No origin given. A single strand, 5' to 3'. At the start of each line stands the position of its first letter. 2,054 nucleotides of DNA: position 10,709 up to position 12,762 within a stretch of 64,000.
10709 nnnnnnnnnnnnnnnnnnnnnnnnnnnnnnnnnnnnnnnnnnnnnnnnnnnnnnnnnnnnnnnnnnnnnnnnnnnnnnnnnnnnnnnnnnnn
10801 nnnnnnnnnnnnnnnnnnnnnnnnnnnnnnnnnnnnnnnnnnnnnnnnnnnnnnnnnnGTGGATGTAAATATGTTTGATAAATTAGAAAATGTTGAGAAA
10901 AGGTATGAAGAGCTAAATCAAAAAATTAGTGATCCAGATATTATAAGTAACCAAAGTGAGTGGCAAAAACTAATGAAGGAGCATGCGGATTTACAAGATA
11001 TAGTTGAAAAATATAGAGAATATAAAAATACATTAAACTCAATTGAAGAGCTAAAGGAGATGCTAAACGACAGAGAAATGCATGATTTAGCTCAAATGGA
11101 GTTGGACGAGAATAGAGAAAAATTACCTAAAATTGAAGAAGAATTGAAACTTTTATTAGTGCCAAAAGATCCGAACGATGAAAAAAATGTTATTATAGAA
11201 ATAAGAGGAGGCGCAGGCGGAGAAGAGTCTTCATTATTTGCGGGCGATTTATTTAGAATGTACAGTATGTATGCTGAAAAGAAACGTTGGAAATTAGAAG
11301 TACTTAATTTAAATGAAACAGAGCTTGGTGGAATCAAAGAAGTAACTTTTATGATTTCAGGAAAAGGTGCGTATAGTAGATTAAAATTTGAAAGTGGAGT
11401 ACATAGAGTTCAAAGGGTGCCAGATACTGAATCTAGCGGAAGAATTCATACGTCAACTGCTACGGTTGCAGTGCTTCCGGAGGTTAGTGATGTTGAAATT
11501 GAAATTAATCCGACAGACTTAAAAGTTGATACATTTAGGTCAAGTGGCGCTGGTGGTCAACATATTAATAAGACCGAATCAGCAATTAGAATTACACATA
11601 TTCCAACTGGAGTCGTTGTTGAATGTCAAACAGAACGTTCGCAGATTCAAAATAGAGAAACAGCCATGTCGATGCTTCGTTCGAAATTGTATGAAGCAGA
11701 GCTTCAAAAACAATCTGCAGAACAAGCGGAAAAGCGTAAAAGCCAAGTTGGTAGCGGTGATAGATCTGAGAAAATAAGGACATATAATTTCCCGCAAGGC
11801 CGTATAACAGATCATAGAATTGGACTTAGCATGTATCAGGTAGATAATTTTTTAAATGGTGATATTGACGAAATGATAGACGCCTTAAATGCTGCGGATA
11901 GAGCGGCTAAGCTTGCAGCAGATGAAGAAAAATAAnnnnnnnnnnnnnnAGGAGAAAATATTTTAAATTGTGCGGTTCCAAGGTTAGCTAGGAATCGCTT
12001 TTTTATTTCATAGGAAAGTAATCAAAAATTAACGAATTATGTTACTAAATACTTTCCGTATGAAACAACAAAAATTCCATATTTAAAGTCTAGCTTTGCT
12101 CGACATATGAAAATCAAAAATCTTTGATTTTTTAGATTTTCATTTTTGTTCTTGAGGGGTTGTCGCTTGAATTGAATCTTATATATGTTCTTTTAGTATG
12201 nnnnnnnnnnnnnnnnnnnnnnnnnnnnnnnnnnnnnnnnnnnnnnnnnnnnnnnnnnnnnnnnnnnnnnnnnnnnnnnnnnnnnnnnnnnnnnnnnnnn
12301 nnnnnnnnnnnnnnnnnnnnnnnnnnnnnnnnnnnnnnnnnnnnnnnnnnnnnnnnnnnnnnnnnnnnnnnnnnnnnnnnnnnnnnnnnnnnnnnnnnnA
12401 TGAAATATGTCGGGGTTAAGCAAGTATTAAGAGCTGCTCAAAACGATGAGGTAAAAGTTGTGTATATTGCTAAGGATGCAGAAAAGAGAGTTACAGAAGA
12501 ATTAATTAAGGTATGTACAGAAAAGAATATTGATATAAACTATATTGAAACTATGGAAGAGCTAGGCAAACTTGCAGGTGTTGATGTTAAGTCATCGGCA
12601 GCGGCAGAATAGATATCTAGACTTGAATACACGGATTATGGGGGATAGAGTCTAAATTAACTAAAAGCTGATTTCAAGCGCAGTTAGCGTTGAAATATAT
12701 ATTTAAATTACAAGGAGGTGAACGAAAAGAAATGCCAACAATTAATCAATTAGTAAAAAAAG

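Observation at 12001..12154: Dispersed ~155-bp three-hairpin repeat family (4 full copies plus 1 partial), always in 3-prime intergenic positions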

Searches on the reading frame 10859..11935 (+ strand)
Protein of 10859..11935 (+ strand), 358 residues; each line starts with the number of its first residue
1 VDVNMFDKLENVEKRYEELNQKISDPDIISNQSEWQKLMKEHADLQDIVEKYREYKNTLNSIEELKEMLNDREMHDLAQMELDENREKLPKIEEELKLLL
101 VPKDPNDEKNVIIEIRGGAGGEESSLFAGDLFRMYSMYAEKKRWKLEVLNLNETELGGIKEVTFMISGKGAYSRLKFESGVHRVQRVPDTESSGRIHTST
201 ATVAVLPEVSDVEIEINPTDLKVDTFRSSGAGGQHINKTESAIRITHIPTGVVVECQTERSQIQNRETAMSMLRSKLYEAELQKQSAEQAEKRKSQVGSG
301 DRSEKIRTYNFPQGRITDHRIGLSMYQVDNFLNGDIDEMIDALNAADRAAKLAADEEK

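Call 13: search_protein_families(library=pfam, proteins=[window:10859-11935:+], max_evalue=0.01)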
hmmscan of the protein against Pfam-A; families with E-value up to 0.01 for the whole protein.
window:10859-11935:+ (358 aa): 3 families
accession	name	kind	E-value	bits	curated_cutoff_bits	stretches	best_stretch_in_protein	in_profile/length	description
PF03462.23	PCRF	-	2e-82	276.1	24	1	13-203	2-194/194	PCRF domain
PF00472.26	RF-1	-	3.7e-47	159.5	35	1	211-320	2-116/116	RF-1 domain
PF16326.10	ABC_tran_CTD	-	9e-05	23.1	32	1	7-51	15-59/69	ABC transporter C-terminal domain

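Call 20: find_encoding_contigs(protein=window:10859-11935:+, flank=10000, max_places=10)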
Protein window:10859-11935:+ (358 aa): no gene with exactly this product is on record in the collection.

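Call 23: find_encoding_contigs(protein=window:10871-11935:+, flank=10000, max_places=10)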
Protein window:10871-11935:+ (354 aa): 20 contigs read that carry it; 10 places shown.
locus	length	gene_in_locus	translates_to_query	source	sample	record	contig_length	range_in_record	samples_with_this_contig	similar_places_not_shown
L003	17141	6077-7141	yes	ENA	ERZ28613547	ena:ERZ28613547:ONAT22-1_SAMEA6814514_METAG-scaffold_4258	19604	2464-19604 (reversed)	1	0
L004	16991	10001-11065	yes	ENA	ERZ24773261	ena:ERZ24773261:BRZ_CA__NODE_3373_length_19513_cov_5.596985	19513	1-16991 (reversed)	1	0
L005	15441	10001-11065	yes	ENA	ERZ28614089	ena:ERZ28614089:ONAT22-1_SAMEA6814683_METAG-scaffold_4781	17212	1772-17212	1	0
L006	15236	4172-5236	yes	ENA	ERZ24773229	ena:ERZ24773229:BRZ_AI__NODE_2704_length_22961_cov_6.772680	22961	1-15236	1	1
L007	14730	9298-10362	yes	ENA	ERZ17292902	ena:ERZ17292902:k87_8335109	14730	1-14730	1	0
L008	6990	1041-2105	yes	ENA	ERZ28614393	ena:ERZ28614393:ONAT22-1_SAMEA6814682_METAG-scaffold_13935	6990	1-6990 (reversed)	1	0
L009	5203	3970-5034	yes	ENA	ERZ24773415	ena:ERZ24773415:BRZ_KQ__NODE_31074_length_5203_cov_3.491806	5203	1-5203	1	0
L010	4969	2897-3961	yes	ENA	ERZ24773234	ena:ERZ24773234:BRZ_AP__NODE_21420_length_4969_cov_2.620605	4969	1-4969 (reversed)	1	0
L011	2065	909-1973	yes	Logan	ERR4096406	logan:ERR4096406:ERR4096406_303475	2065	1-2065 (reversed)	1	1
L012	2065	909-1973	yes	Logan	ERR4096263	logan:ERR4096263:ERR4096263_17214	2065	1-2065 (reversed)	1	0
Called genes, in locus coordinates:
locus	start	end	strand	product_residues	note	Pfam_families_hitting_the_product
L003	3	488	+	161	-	?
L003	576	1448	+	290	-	-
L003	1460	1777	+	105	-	PF14213:DUF4325 (weak)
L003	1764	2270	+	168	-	PF01850:PIN (faint)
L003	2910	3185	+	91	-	PF12844:HTH_19, PF13560:HTH_31, PF01381:HTH_3, PF13443:HTH_26 (weak)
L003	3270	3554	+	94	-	PF12844:HTH_19, PF13560:HTH_31 (weak), PF01381:HTH_3, PF13443:HTH_26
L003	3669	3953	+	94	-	PF12844:HTH_19, PF01381:HTH_3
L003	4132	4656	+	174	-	PF00149:Metallophos, PF12850:Metallophos_2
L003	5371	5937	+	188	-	PF08281:Sigma70_r4_2 (faint)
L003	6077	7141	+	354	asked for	PF03462:PCRF, PF00472:RF-1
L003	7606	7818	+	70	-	PF01248:Ribosomal_L7Ae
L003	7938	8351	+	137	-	PF00164:Ribosom_S12_S23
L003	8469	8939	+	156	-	PF00177:Ribosomal_S7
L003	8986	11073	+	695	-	PF00009:GTP_EFTU, PF03144:GTP_EFTU_D2, PF22042:EF-G_D2, PF14492:EFG_III, PF16658:RF3_C (weak), PF03764:EFG_IV, PF00679:EFG_C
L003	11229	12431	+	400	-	PF00009:GTP_EFTU, PF03144:GTP_EFTU_D2, PF03143:GTP_EFTU_D3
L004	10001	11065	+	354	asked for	PF03462:PCRF, PF00472:RF-1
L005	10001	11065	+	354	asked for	PF03462:PCRF, PF00472:RF-1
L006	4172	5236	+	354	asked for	PF03462:PCRF, PF00472:RF-1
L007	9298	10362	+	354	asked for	PF03462:PCRF, PF00472:RF-1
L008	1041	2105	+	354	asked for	PF03462:PCRF, PF00472:RF-1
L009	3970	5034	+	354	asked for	PF03462:PCRF, PF00472:RF-1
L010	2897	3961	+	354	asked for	PF03462:PCRF, PF00472:RF-1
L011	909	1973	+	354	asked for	PF03462:PCRF, PF00472:RF-1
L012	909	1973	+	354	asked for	PF03462:PCRF, PF00472:RF-1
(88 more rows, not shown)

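Call 28: find_homologous_proteins(query=window:10871-11935:+, max_evalue=1e-100)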
Query window:10871-11935:+ (354 aa): 7985 proteins with E <= 1e-100 among 8000 candidates; the best 120 are listed.
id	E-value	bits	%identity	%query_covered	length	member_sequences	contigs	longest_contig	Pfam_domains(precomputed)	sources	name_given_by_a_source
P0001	5.4e-226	767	100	100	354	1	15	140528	PF03462.24,PF00472.27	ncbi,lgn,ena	-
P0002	2.6e-225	765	100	100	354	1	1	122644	PF03462.24,PF00472.27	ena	-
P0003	2.1e-210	716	92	99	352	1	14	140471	PF03462.24,PF00472.27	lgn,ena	-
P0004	2.4e-210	716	92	99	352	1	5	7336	PF03462.24,PF00472.27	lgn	-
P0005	3.5e-210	715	91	100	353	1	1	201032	PF03462.24,PF00472.27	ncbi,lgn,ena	-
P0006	4.4e-210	715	92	99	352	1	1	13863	PF03462.24,PF00472.27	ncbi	-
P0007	5.7e-210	714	91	100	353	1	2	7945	PF03462.24,PF00472.27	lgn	-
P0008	7.7e-210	714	91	100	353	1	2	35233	PF03462.24,PF00472.27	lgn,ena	-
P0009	1.6e-209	713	92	99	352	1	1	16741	PF03462.24,PF00472.27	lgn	-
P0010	2.1e-209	712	91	99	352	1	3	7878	PF03462.24,PF00472.27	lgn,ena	-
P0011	2.2e-209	712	91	99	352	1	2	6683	PF03462.24,PF00472.27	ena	-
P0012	2.9e-209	712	91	99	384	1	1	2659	PF03462.24,PF00472.27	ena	-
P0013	3.0e-209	712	91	99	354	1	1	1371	PF03462.24,PF00472.27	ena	-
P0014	4.1e-209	712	91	99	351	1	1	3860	PF03462.24,PF00472.27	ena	-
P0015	5.7e-209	711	91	99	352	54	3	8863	PF03462.24,PF00472.27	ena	-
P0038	1.9e-206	703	91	99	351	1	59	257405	PF03462.24,PF00472.27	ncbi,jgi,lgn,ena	jgi:peptide chain release factor 1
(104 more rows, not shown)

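Call 29: find_encoding_contigs(protein=P0003, flank=10000, max_places=3)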
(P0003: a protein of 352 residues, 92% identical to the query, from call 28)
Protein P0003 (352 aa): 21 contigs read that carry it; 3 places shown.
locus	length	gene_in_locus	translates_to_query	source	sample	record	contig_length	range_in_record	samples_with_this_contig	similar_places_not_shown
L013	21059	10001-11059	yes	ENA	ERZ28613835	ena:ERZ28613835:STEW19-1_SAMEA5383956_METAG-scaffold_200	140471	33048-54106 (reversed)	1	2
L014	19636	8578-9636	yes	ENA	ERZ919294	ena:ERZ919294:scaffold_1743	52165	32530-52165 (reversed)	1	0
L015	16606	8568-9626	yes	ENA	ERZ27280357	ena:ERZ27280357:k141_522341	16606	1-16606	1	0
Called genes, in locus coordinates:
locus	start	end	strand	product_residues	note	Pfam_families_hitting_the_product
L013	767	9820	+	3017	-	PF18676:MBG_2 (faint)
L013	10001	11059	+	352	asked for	PF03462:PCRF, PF00472:RF-1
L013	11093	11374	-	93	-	PF01381:HTH_3, PF12844:HTH_19, PF13560:HTH_31 (weak)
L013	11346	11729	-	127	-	PF05973:Gp49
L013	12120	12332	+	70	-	PF01248:Ribosomal_L7Ae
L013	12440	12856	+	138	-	PF00164:Ribosom_S12_S23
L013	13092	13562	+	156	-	PF00177:Ribosomal_S7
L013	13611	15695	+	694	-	PF00009:GTP_EFTU, PF03144:GTP_EFTU_D2, PF22042:EF-G_D2, PF14492:EFG_III, PF16658:RF3_C (weak), PF03764:EFG_IV, PF00679:EFG_C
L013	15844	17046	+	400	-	PF00009:GTP_EFTU, PF03144:GTP_EFTU_D2, PF03143:GTP_EFTU_D3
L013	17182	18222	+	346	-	PF02504:FA_synthesis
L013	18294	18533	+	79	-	PF23297:ACP_SdgA_C (weak), PF00550:PP-binding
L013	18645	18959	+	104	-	PF22935:RM44_endonuclase (weak), PF14622:Ribonucleas_3_3, PF00636:Ribonuclease_3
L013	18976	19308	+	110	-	PF14622:Ribonucleas_3_3, PF22892:DSRM_MRPL44 (weak), PF00035:dsrm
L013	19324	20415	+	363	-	PF04230:PS_pyruv_trans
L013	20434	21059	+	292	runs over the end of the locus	PF02588:YitT_membrane, PF10035:DUF2179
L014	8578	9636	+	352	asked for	PF03462:PCRF, PF00472:RF-1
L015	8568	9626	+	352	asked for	PF03462:PCRF, PF00472:RF-1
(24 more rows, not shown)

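Call 30: find_encoding_contigs(protein=P0005, flank=10000, max_places=2)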
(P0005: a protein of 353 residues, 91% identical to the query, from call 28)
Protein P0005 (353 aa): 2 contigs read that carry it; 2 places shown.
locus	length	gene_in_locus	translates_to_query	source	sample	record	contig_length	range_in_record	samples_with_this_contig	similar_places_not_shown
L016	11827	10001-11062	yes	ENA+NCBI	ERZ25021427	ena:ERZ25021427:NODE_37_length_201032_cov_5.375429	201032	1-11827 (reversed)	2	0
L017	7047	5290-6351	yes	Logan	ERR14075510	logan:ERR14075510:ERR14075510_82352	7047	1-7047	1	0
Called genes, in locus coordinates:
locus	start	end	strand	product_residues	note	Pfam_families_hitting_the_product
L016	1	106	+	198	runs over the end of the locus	-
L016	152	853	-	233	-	PF01479:S4 (weak), PF00849:PseudoU_synth_2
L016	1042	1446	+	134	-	-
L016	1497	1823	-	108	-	PF06803:DUF1232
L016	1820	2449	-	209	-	-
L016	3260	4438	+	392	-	PF00201:UDPGT, PF04101:Glyco_tran_28_C, PF06722:EryCIII-like_C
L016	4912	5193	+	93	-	PF12844:HTH_19, PF13560:HTH_31, PF01381:HTH_3, PF13443:HTH_26 (weak)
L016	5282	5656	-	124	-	-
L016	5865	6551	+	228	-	-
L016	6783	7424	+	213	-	PF13302:Acetyltransf_3, PF13420:Acetyltransf_4, PF13523:Acetyltransf_8 (faint), PF00583:Acetyltransf_1, PF13508:Acetyltransf_7 (weak)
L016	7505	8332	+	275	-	PF00005:ABC_tran, PF13304:AAA_21 (weak)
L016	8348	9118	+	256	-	PF06182:ABC2_membrane_6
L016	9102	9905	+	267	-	PF06182:ABC2_membrane_6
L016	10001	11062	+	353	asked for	PF03462:PCRF, PF00472:RF-1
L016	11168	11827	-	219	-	?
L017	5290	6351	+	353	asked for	PF03462:PCRF, PF00472:RF-1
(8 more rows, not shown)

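Call 31: find_encoding_contigs(protein=P0038, flank=10000, max_places=3)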
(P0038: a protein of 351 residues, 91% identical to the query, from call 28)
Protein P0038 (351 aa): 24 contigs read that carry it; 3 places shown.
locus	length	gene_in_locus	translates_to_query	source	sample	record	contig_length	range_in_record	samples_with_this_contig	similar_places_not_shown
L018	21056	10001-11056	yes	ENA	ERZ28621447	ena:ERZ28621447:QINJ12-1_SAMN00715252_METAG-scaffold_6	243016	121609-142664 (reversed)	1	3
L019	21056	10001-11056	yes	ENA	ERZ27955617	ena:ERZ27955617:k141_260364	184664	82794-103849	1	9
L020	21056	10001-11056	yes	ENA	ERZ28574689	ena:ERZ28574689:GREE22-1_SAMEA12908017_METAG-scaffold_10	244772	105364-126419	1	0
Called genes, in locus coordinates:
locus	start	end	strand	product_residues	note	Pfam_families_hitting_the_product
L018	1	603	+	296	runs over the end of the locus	PF02481:DNA_processg_A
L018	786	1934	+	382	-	PF07907:YibE_F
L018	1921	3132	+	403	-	PF22694:CtpB_N-like, PF00595:PDZ (weak), PF13180:PDZ_2, PF17820:PDZ_6, PF03572:Peptidase_S41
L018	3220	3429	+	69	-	PF00313:CSD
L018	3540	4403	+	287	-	PF01430:HSP33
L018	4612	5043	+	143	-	-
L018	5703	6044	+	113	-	PF04266:ASCH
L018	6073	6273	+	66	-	PF00293:NUDIX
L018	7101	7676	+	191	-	PF13302:Acetyltransf_3, PF13420:Acetyltransf_4, PF13523:Acetyltransf_8 (faint), PF00583:Acetyltransf_1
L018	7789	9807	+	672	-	PF00884:Sulfatase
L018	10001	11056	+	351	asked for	PF03462:PCRF, PF00472:RF-1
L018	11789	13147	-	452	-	PF00768:Peptidase_S11, PF13354:Beta-lactamase2, PF07943:PBP5_C (faint)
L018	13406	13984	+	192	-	PF10531:SLBB, PF00633:HHH (faint), PF03934:T2SSK (weak), PF12836:HHH_3, PF14520:HHH_5 (faint)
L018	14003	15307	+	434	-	PF02885:Glycos_trans_3N, PF00591:Glycos_transf_3, PF07831:PYNP_C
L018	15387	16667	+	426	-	PF01476:LysM, PF23446:LysM1_NFP_LYK (faint), PF23473:LysM3_LYK4_5 (faint), PF01476:LysM, PF00704:Glyco_hydro_18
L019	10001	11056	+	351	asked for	PF03462:PCRF, PF00472:RF-1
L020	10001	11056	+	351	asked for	PF03462:PCRF, PF00472:RF-1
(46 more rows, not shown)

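Call 64: find_encoding_contigs(protein=P0002, flank=10000, max_places=2)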
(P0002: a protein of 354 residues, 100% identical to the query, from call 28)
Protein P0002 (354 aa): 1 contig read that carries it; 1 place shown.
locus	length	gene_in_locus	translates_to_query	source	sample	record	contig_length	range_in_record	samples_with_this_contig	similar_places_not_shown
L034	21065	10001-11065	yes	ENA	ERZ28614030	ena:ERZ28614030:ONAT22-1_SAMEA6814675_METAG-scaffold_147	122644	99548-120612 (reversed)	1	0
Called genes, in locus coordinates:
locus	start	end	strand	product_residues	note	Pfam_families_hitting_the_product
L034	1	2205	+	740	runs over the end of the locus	-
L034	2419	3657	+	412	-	PF06838:Met_gamma_lyase, PF00155:Aminotran_1_2 (faint), PF01053:Cys_Met_Meta_PP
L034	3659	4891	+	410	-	PF00890:FAD_binding_2, PF01134:GIDA, PF01266:DAO (weak), PF01494:FAD_binding_3 (weak), PF03486:HI0933_like, PF12831:FAD_oxidored, PF07992:Pyr_redox_2, PF22780:HI0933_like_1st, +7 more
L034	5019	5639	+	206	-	PF01205:Impact_N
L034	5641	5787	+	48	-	-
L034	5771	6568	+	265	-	PF00072:Response_reg, PF08769:Spo0A_C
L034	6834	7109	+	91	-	PF12844:HTH_19, PF13560:HTH_31, PF01381:HTH_3, PF13443:HTH_26 (weak)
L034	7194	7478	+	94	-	PF12844:HTH_19, PF13560:HTH_31 (weak), PF01381:HTH_3, PF13443:HTH_26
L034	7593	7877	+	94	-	PF12844:HTH_19, PF01381:HTH_3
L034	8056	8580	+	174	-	PF00149:Metallophos, PF12850:Metallophos_2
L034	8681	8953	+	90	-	-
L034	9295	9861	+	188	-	PF08281:Sigma70_r4_2 (faint)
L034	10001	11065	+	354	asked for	PF03462:PCRF, PF00472:RF-1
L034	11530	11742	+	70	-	PF01248:Ribosomal_L7Ae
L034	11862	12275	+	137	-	PF00164:Ribosom_S12_S23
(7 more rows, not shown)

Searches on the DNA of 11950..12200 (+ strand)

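Call 9: search_rna_families(source=window, start=11950, end=12200, threshold=evalue, max_evalue=10)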
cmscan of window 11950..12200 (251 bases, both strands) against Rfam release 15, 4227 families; matches with E-value up to 10: 8.
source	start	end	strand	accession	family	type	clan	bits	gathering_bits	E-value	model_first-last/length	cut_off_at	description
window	12088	12178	-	RF04327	snoMe28S-A3420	Gene; snRNA; snoRNA; CD-box;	-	19.7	60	4.9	1-98/98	no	Drosophila C/D box small nucleolar RNA snoMe28S-A3420 family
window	12087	12155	-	RF01742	lactis-plasmid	Gene; sRNA;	-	18.5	70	1.3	1-106/106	no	lactis-plasmid RNA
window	11950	12013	+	RF00557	L10_leader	Cis-reg; leader;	-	17.3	44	0.86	60-138/138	5'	Ribosomal protein L10 leader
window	11989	12080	-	RF04145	MIR8706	Gene; miRNA;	-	15.6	95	2.3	1-101/101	no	MIR8706 microRNA precursor family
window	12119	12173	+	RF00273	SNORD59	Gene; snRNA; snoRNA; CD-box;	CL00065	14.3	45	4.1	1-73/73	no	Small nucleolar RNA SNORD59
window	12007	12064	-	RF03802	MIR5649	Gene; miRNA;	-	13.9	100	5.8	1-101/101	no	MIR5649 microRNA precursor family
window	11950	12012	+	RF00558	L20_leader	Cis-reg; leader;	-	13.5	58.7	3.9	55-127/127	5'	Ribosomal protein L20 leader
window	11983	12084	-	RF04128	MIR8562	Gene; miRNA;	-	11.3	211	9.2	49-197/242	no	MIR8562 microRNA precursor family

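Call 14: search_dna_similar(query=window:11999-12152:+, collection=plasmids, mode=distant, max_evalue=0.001)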
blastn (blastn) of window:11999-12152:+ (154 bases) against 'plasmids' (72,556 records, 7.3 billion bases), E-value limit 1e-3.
No match.

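Call 15: search_dna_similar(query=window:11999-12152:+, collection=phages, mode=distant, max_evalue=0.001)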
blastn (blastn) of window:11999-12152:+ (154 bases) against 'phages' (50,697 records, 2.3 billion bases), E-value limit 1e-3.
No match.

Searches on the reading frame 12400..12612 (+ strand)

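Call 13: search_protein_families(library=pfam, proteins=[window:12400-12612:+], max_evalue=0.01)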
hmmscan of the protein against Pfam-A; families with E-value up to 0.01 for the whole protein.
window:12400-12612:+ (70 aa): 2 families
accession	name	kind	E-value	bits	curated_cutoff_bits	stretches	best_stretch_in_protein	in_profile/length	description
PF01248.31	Ribosomal_L7Ae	-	2.4e-11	43.6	22.1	1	4-68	18-83/95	Ribosomal protein L7Ae/L30e/S12e/Gadd45 family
PF08032.17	SpoU_sub_bind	-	0.00036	21.2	22.8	1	4-59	3-58/76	RNA 2'-O ribose methyltransferase substrate binding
